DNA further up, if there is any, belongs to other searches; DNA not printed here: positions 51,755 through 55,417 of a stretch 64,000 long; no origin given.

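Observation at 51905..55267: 1120-aa secreted protein combining a LamG/DUF1080-like domain, a beta-propeller and three CxxCH motifs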

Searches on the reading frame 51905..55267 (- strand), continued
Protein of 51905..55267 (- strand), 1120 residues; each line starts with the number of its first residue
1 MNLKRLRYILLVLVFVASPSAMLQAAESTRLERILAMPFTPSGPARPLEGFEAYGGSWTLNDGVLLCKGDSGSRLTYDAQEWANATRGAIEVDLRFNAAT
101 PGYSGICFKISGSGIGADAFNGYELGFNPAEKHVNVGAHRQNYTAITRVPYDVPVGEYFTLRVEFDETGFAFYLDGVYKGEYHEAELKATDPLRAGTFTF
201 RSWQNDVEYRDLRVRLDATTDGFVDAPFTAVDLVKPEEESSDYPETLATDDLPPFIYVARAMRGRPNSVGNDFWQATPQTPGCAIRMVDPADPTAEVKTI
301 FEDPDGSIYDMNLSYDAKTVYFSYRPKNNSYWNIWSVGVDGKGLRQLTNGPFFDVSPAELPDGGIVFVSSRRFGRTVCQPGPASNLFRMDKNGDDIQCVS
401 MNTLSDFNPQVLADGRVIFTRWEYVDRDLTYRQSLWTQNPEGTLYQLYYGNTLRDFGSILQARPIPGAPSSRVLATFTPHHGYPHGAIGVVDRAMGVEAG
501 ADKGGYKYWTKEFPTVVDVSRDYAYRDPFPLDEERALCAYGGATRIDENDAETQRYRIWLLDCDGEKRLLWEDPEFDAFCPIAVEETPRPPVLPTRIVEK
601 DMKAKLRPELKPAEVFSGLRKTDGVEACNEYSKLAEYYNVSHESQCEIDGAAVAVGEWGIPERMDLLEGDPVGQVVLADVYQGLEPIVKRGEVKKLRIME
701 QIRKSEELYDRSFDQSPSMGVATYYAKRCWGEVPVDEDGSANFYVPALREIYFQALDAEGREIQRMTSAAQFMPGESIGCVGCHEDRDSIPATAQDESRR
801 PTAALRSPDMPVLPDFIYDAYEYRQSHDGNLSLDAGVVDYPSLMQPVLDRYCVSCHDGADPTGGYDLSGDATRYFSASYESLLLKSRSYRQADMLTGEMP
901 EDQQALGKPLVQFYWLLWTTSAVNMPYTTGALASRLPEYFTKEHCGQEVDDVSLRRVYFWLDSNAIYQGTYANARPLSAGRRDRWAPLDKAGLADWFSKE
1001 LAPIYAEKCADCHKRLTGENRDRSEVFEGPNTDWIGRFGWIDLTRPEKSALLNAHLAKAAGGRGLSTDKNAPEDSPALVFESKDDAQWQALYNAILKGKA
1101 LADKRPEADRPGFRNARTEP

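Call 22: find_encoding_contigs(protein=P0010, flank=8000, max_places=1)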
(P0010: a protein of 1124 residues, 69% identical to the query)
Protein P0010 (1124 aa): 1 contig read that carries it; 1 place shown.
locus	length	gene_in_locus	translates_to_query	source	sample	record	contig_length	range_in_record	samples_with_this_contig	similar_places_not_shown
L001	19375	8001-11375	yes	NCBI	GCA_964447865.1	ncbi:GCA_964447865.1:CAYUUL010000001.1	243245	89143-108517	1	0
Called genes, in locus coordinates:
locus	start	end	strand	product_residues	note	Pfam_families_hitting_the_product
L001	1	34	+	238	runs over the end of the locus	PF27840:ScmC (weak)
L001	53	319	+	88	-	PF05402:PqqD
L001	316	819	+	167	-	-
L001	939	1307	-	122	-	-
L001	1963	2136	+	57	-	-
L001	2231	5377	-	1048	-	PF00873:ACR_tran, PF03176:MMPL, PF02355:SecD_SecF_C (faint)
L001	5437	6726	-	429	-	PF25919:BSH_CusB (faint), PF25917:BSH_RND, PF25973:BSH_CzcB, PF25876:HH_MFP_RND (weak), PF25878:HH_AAEA_pHBA, PF25885:HH_EMRA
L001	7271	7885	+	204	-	PF13189:Cytidylate_kin2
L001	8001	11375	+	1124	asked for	PF06439:3keto-disac_hyd, PF18582:HZS_alpha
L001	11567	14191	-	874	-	PF01411:tRNA-synt_2c, PF07973:tRNA_SAD, PF02272:DHHA1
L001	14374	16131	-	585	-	PF00587:tRNA-synt_2b, PF04073:tRNA_edit, PF03129:HGTP_anticodon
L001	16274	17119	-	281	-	PF04055:Radical_SAM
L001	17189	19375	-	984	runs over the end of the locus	-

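Call 23: find_encoding_contigs(protein=P0037, flank=8000, max_places=1)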
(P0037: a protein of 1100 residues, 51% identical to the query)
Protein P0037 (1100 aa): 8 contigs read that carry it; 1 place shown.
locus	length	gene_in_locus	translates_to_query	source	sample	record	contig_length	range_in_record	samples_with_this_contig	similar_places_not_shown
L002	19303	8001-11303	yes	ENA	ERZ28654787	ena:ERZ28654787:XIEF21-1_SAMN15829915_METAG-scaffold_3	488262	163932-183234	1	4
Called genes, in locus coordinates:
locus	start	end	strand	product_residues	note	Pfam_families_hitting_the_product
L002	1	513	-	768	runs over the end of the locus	PF25788:Ig_Rha78A_N, PF05592:Bac_rhamnosid (weak), PF17389:Bac_rhamnosid6H, PF17390:Bac_rhamnosid_C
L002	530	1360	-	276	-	PF01048:PNP_UDP_1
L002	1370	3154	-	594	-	PF01336:tRNA_anti-codon, PF00152:tRNA-synt_2, PF02938:GAD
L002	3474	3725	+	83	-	-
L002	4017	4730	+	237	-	PF01590:GAF, PF13185:GAF_2, PF13492:GAF_3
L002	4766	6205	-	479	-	PF03629:SASA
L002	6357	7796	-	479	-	PF03629:SASA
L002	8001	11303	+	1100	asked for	PF18582:HZS_alpha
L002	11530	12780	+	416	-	PF07690:MFS_1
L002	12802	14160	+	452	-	PF00890:FAD_binding_2 (weak), PF01134:GIDA (weak), PF01266:DAO (faint), PF07992:Pyr_redox_2, PF12831:FAD_oxidored, PF13738:Pyr_redox_3, PF00070:Pyr_redox, PF02852:Pyr_redox_dim, +3 more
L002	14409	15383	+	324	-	PF07963:N_methyl, PF07596:SBP_bac_10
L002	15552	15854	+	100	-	PF01176:eIF-1a, PF16745:RsgA_N (weak)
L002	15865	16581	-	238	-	-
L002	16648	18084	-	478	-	PF06379:RhaT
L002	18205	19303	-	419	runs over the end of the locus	PF06134:RhaA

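Call 24: find_encoding_contigs(protein=P0044, flank=8000, max_places=1)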
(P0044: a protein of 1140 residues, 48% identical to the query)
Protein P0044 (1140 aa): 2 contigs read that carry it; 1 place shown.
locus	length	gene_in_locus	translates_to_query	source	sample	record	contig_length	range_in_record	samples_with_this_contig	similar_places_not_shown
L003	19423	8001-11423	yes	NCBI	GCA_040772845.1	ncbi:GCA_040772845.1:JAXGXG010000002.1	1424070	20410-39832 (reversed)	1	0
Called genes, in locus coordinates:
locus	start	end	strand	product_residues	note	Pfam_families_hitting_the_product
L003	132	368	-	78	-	PF04255:DUF433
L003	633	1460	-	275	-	PF00326:Peptidase_S9 (faint), PF00756:Esterase (weak), PF10503:Esterase_PHB (weak), PF02230:Abhydrolase_2 (weak), PF01738:DLH (weak)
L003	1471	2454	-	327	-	PF01120:Alpha_L_fucos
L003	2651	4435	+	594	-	PF06283:ThuA, PF01261:AP_endonuc_2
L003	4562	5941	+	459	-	PF01408:GFO_IDH_MocA, PF19051:GFO_IDH_MocA_C2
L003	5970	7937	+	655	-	PF03130:HEAT_PBS (faint), PF13513:HEAT_EZ (faint), PF13646:HEAT_2 (weak), PF02985:HEAT (faint), PF13646:HEAT_2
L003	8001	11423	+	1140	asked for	PF06439:3keto-disac_hyd, PF18582:HZS_alpha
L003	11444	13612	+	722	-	PF02449:Glyco_hydro_42 (weak)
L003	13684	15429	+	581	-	PF16126:DUF4838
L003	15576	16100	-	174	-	-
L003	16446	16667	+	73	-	-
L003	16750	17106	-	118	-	PF01381:HTH_3 (weak)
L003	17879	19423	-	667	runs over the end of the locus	PF13513:HEAT_EZ (faint), PF03130:HEAT_PBS (faint), PF13646:HEAT_2, PF02985:HEAT (faint), PF13646:HEAT_2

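Call 25: find_encoding_contigs(protein=P0079, flank=8000, max_places=1)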
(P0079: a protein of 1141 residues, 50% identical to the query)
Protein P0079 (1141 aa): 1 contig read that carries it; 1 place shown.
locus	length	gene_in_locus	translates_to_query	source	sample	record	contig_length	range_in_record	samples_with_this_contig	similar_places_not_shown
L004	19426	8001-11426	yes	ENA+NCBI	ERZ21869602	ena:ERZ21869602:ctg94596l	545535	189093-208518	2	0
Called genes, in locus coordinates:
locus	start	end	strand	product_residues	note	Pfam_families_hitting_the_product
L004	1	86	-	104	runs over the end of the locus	PF00829:Ribosomal_L21p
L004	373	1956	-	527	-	PF00575:S1 (faint), PF10150:RNase_E_G, PF20833:RNase_E_G_Thio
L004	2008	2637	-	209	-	PF10105:DUF2344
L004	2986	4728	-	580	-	PF05524:PEP-utilisers_N, PF00391:PEP-utilizers, PF02896:PEP-utilizers_C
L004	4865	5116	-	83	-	PF00381:PTS-HPr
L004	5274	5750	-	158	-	PF00359:PTS_EIIA_2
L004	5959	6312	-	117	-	PF02482:Ribosomal_S30AE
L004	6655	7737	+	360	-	PF01814:Hemerythrin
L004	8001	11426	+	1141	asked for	PF06439:3keto-disac_hyd, PF18582:HZS_alpha, PF13442:Cytochrome_CBB3 (faint)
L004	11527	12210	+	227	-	-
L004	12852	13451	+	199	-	PF04011:LemA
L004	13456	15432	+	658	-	PF01435:Peptidase_M48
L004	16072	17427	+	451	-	-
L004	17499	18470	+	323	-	-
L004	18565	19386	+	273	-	PF13191:AAA_16 (faint), PF13401:AAA_22, PF00004:AAA (weak)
